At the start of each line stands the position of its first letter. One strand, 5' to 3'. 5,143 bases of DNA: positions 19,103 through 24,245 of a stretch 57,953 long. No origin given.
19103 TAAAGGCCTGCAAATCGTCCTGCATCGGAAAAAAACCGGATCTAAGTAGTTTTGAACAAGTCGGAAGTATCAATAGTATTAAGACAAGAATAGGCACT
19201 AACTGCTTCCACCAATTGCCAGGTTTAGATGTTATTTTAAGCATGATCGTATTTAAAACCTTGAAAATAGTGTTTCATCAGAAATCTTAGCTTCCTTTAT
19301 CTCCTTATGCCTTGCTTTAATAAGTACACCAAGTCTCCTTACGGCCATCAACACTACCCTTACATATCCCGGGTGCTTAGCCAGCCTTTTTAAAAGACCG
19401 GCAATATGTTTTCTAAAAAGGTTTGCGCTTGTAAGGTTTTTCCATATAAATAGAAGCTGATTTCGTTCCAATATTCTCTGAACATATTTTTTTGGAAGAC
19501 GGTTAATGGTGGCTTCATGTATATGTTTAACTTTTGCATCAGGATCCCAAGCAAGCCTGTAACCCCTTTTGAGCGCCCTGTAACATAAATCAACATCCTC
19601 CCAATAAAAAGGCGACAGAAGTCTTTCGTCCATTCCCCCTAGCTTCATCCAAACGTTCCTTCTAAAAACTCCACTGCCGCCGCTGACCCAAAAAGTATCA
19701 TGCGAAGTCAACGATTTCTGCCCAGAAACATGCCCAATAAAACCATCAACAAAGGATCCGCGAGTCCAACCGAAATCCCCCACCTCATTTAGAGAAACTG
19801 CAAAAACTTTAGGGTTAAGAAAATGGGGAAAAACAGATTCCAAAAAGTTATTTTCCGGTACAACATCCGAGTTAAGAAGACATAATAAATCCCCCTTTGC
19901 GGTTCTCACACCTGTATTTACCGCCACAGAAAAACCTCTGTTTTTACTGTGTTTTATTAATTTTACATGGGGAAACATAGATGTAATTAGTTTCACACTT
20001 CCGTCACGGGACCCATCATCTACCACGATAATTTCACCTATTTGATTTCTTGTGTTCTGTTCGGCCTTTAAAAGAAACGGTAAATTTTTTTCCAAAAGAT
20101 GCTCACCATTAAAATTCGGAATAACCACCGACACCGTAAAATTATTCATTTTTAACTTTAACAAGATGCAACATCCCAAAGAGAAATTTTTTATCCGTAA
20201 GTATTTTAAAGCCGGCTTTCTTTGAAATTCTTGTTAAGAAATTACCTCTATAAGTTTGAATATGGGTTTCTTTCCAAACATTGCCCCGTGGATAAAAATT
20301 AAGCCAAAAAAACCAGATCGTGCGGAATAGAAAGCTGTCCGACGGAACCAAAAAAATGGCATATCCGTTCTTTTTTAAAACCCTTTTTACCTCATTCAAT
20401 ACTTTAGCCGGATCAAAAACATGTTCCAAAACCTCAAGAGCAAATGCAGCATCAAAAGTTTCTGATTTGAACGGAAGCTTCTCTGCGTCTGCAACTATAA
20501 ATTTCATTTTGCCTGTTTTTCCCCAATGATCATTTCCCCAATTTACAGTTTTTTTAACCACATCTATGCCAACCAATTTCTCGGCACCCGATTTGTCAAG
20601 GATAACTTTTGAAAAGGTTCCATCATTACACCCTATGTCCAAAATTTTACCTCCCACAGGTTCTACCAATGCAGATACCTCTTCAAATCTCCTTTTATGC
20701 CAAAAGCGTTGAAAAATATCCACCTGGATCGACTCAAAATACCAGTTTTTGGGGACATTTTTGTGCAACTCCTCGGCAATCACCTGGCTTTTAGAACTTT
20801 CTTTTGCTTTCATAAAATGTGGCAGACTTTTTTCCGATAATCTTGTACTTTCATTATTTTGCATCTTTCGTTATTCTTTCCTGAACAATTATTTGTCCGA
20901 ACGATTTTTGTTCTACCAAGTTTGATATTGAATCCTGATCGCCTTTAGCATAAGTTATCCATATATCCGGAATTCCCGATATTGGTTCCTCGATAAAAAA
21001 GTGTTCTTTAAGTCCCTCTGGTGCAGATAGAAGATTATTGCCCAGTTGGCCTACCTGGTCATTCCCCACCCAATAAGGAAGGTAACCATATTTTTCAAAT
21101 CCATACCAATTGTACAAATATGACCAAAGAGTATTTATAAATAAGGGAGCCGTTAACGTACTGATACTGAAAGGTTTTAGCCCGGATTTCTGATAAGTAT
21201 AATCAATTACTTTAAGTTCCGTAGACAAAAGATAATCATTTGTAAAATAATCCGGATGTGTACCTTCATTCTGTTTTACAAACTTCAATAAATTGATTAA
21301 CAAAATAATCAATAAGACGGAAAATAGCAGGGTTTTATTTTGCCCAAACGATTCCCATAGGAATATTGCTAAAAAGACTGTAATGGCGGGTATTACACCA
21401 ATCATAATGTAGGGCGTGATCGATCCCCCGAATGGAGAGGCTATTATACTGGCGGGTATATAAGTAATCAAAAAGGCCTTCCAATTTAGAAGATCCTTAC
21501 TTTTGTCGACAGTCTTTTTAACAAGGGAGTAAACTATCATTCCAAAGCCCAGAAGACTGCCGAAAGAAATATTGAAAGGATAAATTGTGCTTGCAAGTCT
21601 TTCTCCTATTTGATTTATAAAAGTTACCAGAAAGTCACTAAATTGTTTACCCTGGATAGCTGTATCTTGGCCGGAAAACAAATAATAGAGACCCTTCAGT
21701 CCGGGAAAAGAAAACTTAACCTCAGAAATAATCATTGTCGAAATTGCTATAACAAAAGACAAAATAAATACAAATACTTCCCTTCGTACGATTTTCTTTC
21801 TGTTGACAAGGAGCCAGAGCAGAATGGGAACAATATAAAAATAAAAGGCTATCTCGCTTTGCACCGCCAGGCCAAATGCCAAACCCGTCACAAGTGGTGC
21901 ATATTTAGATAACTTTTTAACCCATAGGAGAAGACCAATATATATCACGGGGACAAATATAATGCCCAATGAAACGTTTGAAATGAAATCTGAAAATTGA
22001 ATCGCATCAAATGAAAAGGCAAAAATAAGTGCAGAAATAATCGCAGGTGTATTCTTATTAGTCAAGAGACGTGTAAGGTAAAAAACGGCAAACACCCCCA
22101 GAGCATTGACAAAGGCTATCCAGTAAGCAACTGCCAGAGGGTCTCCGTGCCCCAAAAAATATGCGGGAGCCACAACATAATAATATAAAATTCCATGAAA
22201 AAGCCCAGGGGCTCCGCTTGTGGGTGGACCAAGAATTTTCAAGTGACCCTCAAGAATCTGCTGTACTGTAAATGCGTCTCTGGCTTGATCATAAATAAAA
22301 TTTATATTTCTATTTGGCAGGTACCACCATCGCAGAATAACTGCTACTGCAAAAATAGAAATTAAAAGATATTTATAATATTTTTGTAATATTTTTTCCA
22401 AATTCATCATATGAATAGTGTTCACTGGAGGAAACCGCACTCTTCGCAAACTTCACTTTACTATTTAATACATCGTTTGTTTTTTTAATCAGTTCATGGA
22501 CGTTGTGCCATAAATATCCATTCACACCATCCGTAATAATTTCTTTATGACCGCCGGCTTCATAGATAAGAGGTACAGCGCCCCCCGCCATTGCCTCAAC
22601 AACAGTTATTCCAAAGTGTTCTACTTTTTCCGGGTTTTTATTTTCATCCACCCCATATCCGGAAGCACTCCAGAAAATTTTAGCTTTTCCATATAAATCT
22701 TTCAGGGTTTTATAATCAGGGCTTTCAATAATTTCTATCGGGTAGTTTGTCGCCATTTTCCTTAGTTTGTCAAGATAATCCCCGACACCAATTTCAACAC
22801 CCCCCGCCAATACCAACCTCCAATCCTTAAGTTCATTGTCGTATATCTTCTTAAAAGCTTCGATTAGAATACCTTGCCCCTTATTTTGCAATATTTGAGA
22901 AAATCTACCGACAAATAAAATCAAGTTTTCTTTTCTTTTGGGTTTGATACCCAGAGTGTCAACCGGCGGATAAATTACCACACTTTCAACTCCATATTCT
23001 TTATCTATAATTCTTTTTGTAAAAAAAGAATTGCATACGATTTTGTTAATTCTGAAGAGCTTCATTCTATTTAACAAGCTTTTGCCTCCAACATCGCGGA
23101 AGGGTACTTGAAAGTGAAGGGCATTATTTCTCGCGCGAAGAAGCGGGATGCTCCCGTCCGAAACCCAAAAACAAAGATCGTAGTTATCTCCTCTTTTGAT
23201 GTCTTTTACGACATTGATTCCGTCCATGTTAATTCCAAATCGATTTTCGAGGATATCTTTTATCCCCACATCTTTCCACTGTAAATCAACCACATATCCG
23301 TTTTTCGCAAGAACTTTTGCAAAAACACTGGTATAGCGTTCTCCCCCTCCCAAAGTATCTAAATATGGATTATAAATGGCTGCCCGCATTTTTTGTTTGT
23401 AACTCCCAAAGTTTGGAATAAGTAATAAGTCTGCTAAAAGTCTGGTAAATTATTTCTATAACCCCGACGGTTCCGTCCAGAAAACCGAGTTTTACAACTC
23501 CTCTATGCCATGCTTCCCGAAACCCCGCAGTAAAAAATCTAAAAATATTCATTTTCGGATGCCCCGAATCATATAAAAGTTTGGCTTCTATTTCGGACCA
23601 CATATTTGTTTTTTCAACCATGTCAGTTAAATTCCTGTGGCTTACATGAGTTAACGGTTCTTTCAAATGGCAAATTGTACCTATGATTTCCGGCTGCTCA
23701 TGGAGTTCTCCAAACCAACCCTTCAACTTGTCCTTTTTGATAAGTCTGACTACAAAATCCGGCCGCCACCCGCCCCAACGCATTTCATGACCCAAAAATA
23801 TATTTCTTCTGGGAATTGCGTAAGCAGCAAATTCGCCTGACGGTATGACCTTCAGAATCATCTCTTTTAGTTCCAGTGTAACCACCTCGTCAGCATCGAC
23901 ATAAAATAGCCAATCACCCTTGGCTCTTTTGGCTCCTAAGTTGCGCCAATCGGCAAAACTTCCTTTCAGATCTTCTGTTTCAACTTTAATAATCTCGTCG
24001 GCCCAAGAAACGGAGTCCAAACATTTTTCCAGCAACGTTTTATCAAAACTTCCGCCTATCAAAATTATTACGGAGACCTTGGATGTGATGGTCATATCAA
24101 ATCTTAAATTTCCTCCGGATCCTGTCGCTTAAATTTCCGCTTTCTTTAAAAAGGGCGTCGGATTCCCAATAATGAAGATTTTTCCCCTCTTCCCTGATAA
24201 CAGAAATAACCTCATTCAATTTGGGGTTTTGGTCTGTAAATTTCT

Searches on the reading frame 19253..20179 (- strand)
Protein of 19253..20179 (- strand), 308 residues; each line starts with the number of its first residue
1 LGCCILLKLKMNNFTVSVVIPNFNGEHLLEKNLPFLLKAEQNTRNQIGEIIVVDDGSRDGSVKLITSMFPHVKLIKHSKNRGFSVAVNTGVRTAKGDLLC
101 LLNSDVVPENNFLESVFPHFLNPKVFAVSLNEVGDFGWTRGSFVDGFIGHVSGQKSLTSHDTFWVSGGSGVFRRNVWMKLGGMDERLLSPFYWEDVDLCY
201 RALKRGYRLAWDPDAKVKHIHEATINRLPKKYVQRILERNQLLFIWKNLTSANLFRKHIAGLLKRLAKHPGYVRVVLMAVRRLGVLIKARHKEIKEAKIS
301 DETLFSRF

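Call 6: search_protein_families(library=pfam, max_evalue=0.001, proteins=[window:19253-20179:-])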
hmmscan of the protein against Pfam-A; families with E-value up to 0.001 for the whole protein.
window:19253-20179:- (308 aa): 4 families
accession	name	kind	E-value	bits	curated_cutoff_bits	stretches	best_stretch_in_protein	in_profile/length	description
PF00535.33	Glycos_transf_2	-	8.9e-24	84.7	23.3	1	17-144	1-128/168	Glycosyl transferase family 2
PF13641.12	Glyco_tranf_2_3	-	3.1e-16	60.5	27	1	16-232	3-220/230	Glycosyltransferase like family 2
PF13632.12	Glyco_trans_2_3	-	5.4e-09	36.6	27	1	101-241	4-145/198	Glycosyl transferase family group 2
PF10111.15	Glyco_tranf_2_2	-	2.6e-08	34.1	27.3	1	17-107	1-93/276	Glycosyltransferase like family 2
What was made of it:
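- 19253..20179 (-): GT2 glycosyltransferase. Glycos_transf_2, E 9e-24 (call 6).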

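Call 34: search_protein_families(library=ncbifam, max_evalue=0.00001, proteins=[window:19253-20179:-])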
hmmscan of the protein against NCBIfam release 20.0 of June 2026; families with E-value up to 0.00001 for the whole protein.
window:19253-20179:- (308 aa): 14 families
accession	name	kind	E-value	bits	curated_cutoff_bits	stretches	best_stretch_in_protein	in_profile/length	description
TIGR03965.1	mycofact_glyco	equivalog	4.1e-31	108.4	280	1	14-227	74-288/467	mycofactocin biosynthesis glycosyltransferase MftF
NF041875.1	EPS_EpsD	equivalog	7.7e-21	74.8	370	1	16-115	1-99/325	exopolysaccharide biosynthesis glycosyltransferase EpsD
TIGR03937.1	PgaC_IcaA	equivalog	2.3e-17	63.1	422.3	1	14-230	45-261/407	poly-beta-1,6-N-acetyl-D-glucosamine synthase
TIGR04283.1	glyco_like_mftF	equivalog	1.3e-14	54.4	182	1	16-120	1-97/221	TIGR04283 family arsenosugar biosynthesis glycosyltransferase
NF007482.0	PRK10073.1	equivalog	3.1e-14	52.7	423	1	13-105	5-95/334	glycosyltransferase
NF038302.1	EPS_HpsE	equivalog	4.5e-12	45.5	300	1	16-237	3-238/307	hormogonium polysaccharide biosynthesis glycosyltransferase HpsE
NF038299.1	EPS_HpsN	equivalog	1.3e-11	44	425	0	167-256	167-261/317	hormogonium polysaccharide biosynthesis glycosyltransferase HpsN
TIGR01556.1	rhamnosyltran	subfamily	2.6e-11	43.3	200.55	1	41-226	15-208/281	rhamnosyltransferase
NF047588.1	GlcsyltransPgfSStrep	equivalog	2.6e-09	36.7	500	1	15-109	2-99/308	glycosyltransferase PgfS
NF047683.1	TeichurnBiosyTuaG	equivalog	3.2e-08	33.5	400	1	13-124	5-114/252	teichuronic acid biosynthesis protein TuaG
NF050819.1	PolSacchBiosHfsG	equivalog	4.2e-08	32.7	500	1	34-114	25-111/302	polysaccharide biosynthesis protein HfsG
NF041394.1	GtaseAglG_Halo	equivalog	7.9e-08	31.9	440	1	16-219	3-215/304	glucosyl-dolichyl phosphate glucuronosyltransferase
NF007986.1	PRK10714.1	equivalog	8.1e-08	31.6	529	1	15-106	7-101/316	undecaprenyl-phosphate 4-deoxy-4-formamido-L-arabinose transferase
NF010496.0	PRK13915.1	equivalog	3.7e-06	26.2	262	1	7-117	25-139/307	glucosyl-3-phosphoglycerate synthase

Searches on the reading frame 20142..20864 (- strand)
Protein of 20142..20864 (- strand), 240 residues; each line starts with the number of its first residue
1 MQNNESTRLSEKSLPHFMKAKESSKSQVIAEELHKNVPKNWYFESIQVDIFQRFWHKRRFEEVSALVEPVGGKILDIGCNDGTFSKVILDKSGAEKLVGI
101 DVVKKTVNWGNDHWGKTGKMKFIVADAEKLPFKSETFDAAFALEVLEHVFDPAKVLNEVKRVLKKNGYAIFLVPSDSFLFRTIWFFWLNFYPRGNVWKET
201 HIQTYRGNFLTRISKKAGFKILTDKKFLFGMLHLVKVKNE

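Call 6: search_protein_families(library=pfam, max_evalue=0.001, proteins=[window:20142-20864:-])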
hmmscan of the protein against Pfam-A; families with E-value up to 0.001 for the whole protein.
window:20142-20864:- (240 aa): 11 families
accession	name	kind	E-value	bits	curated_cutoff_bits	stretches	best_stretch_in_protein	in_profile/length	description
PF08241.18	Methyltransf_11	-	3.7e-23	82.4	21.2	1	75-171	1-95/95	Methyltransferase domain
PF13489.12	Methyltransf_23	-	2.3e-21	76.6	27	1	60-222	10-162/164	Methyltransferase domain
PF13649.12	Methyltransf_25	-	2e-18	67.3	27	1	74-167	1-97/97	Methyltransferase domain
PF13847.12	Methyltransf_31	-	9.5e-18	64.7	27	1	71-171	4-109/145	Methyltransferase domain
PF08242.18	Methyltransf_12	-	2.5e-13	51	30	1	75-168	1-97/98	Methyltransferase domain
PF01209.24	Ubie_methyltran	-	7.1e-11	42.3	20.1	1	53-175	33-155/233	ubiE/COQ5 methyltransferase family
PF08003.17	Methyltransf_9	-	2.4e-07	30.5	23.8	1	43-170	87-216/315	Protein of unknown function (DUF1698)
PF07021.18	MetW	-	1.9e-05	24.9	21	1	60-165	4-104/193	Methionine biosynthesis protein MetW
PF01728.25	FtsJ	-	3.9e-05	24.1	24.1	1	66-109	18-59/181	FtsJ-like methyltransferase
PF12847.13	Methyltransf_18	-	0.00018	22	27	0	58-116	3-60/151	Methyltransferase domain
PF05219.18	DREV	-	0.00064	19.3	26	1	71-171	95-186/265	DREV methyltransferase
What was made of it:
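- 20142..20864 (-): SAM-dependent methyltransferase. A role in sugar O-methylation is inferred. Methyltransf_11, E 4e-23 (call 6).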

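Call 43: search_protein_families(library=ncbifam, max_evalue=0.00001, proteins=[window:20142-20864:-])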
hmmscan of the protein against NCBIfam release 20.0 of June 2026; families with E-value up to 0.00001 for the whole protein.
window:20142-20864:- (240 aa): 28 families (the best 25 are shown)
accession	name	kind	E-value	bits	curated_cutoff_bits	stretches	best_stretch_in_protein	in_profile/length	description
TIGR01983.1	UbiG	equivalog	2.6e-15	56.4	102.95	1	67-171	49-151/228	bifunctional 2-polyprenyl-6-hydroxyphenol methylase/3-demethylubiquinol 3-O-methyltransferase UbiG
TIGR01934.1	MenG_MenH_UbiE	subfamily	6.4e-15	55.1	158.35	1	52-172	24-142/223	ubiquinone/menaquinone biosynthesis methyltransferase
NF001244.0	PRK00216.1-5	equivalog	1e-14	54.4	216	1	52-232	33-228/236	bifunctional demethylmenaquinone methyltransferase/2-methoxy-6-polyprenyl-1,4-benzoquinol methylase UbiE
NF045667.1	MTase_DVU1556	equivalog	2.9e-14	53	155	1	69-170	21-118/213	DVU_1556 family methyltransferase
NF047649.1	MTase_UXPK_star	exception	6.4e-13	48.4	460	1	71-168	78-178/283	methyltransferase/UXPK-star double selenoprotein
TIGR02072.1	BioC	equivalog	6.9e-13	49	184.95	1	69-171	33-132/244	malonyl-ACP O-methyltransferase BioC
NF011650.0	PRK15068.1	equivalog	4.1e-12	45.6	209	1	43-169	94-223/324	tRNA 5-methoxyuridine(34)/uridine 5-oxyacetic acid(34) synthase CmoB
NF008300.0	PRK11088.1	equivalog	4.6e-12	46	303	1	68-181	83-189/272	23S rRNA (guanine(745)-N(1))-methyltransferase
NF041537.1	ArsM_AhpD_UU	exception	1.7e-11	43.5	510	1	71-169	77-178/345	arsenite methyltransferase/AhpD domain selenoprotein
TIGR00452.1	TIGR00452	equivalog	1.9e-11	43.3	275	1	23-169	68-217/316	tRNA 5-methoxyuridine(34)/uridine 5-oxyacetic acid(34) synthase CmoB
NF045825.1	FAmtase_mtf2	equivalog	5.6e-11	42.1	400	1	60-171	48-158/248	fatty-acid O-methyltransferase Mtf2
NF001240.0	PRK00216.1-1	equivalog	6.6e-11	41.7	378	1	16-172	12-169/251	bifunctional demethylmenaquinone methyltransferase/2-methoxy-6-polyprenyl-1,4-benzoquinol methylase UbiE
NF040539.1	AST_met_ArsM_2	exception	2.1e-10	40.9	240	1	73-171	59-163/262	putative arsinothricin biosynthesis methyltransferase ArsM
NF001242.0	PRK00216.1-3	equivalog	5.2e-10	39.1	351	1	16-173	17-177/258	bifunctional demethylmenaquinone methyltransferase/2-methoxy-6-polyprenyl-1,4-benzoquinol methylase UbiE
NF001243.0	PRK00216.1-4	equivalog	6.6e-10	38.7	235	1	51-190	29-172/237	demethylmenaquinone methyltransferase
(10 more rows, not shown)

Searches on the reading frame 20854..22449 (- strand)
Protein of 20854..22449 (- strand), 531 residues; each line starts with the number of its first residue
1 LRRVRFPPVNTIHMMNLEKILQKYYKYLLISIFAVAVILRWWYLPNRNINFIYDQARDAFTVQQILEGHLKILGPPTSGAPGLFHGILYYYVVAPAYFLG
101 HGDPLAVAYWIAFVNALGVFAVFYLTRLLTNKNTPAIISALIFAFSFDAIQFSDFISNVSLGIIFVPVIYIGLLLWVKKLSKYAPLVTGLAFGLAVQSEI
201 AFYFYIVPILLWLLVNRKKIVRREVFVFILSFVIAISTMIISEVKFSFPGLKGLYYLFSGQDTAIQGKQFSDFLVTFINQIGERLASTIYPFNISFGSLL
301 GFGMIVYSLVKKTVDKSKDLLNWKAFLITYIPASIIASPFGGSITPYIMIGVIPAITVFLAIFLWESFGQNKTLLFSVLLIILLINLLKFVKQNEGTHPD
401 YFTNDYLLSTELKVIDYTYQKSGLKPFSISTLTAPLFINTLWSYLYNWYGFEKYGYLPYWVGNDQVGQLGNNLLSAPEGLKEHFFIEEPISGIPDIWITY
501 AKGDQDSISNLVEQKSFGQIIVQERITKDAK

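Call 5: search_protein_families(library=pfam, max_evalue=0.01, proteins=[window:20854-22449:-])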
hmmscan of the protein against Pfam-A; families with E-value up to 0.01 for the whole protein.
window:20854-22449:- (531 aa): 1 family
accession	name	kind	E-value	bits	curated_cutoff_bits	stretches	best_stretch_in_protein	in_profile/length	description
PF13231.12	PMT_2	-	3.8e-05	24.4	26.1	1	85-240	2-158/160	Dolichyl-phosphate-mannose-protein mannosyltransferase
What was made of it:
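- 20854..22449 (-): GT-C, group D (DQxRD motif). PMT_2 24.4 bits, just below the cut-off (call 5).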

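Call 36: search_protein_families(library=ncbifam, max_evalue=0.01, proteins=[window:20854-22449:-])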
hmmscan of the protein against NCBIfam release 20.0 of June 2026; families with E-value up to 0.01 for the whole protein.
window:20854-22449:- (531 aa): 0 families

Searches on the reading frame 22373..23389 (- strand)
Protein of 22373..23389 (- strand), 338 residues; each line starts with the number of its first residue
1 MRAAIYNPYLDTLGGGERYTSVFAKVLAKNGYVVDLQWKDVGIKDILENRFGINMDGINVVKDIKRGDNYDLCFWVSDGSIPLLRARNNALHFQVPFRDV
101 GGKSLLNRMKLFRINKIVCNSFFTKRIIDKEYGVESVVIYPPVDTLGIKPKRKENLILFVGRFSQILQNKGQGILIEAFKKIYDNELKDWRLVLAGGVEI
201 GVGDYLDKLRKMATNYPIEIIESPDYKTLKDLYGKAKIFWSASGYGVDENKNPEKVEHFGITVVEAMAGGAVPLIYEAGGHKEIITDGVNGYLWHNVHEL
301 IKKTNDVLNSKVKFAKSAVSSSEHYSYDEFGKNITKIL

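Call 6: search_protein_families(library=pfam, max_evalue=0.001, proteins=[window:22373-23389:-])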
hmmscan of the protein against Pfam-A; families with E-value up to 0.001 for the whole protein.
window:22373-23389:- (338 aa): 3 families
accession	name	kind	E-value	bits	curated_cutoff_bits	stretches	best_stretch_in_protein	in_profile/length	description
PF00534.26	Glycos_transf_1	-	9.5e-25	87.5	26.4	1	151-313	12-160/172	Glycosyl transferases group 1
PF13692.12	Glyco_trans_1_4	-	8e-17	62.3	27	1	155-309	2-141/142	Glycosyl transferases group 1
PF13439.12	Glyco_transf_4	-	6.5e-05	23.4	28.5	0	102-145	123-168/170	Glycosyltransferase Family 4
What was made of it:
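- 22373..23389 (-): GT4 glycosyltransferase. Glycos_transf_1, E 1e-24 (call 6).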

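Call 43: search_protein_families(library=ncbifam, max_evalue=0.00001, proteins=[window:22373-23389:-])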
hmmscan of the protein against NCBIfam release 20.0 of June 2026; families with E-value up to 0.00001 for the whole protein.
window:22373-23389:- (338 aa): 9 families
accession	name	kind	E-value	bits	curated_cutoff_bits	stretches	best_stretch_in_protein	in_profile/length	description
NF007396.0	PRK09922.1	equivalog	2e-08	33.5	385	1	137-338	161-355/361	lipopolysaccharide 1,6-galactosyltransferase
NF041876.1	EPS_EpsE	equivalog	7.2e-08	32.1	400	1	157-310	217-361/389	exopolysaccharide biosynthesis GT4 family glycosyltransferase EpsE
TIGR04157.1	glyco_rSAM_CFB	subfamily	2.6e-07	30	400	0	152-293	225-347/406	TIGR04157 family glycosyltransferase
TIGR02095.1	glgA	subfamily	3.6e-07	29.2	328.45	1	145-291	285-413/477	glycogen/starch synthase, ADP-glucose type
TIGR03999.1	thiol_BshA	equivalog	8.3e-07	28.3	273.7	1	255-318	281-346/375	N-acetyl-alpha-D-glucosaminyl L-malate synthase BshA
TIGR02149.1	glgA_Coryne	subfamily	1.9e-06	27.2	302.4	1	144-299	196-336/391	glycogen synthase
TIGR03449.1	mycothiol_MshA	equivalog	2.8e-06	26.5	462.5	1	146-329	214-391/406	D-inositol-3-phosphate glycosyltransferase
NF041010.1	glycosy_Agl16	equivalog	4.4e-06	25.8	575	0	151-335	176-345/352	glycosylation protein Agl16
NF050056.1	ProtGlycPglH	equivalog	7.3e-06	25.3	600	0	149-239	174-256/354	GalNAc-alpha-(1->4)-GalNAc-alpha-(1->3)-diNAcBac-PP-undecaprenol alpha-1,4-N-acetyl-D-galactosaminyltransferase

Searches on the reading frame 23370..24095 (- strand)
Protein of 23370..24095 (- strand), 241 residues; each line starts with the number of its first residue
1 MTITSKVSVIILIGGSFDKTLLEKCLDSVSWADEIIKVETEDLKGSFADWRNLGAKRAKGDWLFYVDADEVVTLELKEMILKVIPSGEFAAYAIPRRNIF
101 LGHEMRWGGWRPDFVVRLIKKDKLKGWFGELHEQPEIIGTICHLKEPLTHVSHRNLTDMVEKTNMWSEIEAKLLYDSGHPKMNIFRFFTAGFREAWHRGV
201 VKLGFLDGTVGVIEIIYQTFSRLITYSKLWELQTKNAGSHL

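Call 6: search_protein_families(library=pfam, max_evalue=0.001, proteins=[window:23370-24095:-])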
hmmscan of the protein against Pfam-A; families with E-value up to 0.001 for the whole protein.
window:23370-24095:- (241 aa): 2 families
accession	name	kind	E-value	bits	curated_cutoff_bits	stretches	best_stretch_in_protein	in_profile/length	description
PF00535.33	Glycos_transf_2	-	1.4e-06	28.8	23.3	1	8-107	29-126/168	Glycosyl transferase family 2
PF10111.15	Glyco_tranf_2_2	-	7.3e-06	26.1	27.3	1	6-86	29-108/276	Glycosyltransferase like family 2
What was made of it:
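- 23370..24095 (-): GT2 glycosyltransferase. Glycos_transf_2, E 1e-6 (call 6).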

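Call 34: search_protein_families(library=ncbifam, max_evalue=0.00001, proteins=[window:23370-24095:-])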
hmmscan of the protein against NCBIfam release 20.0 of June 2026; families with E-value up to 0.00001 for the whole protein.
window:23370-24095:- (241 aa): 0 families
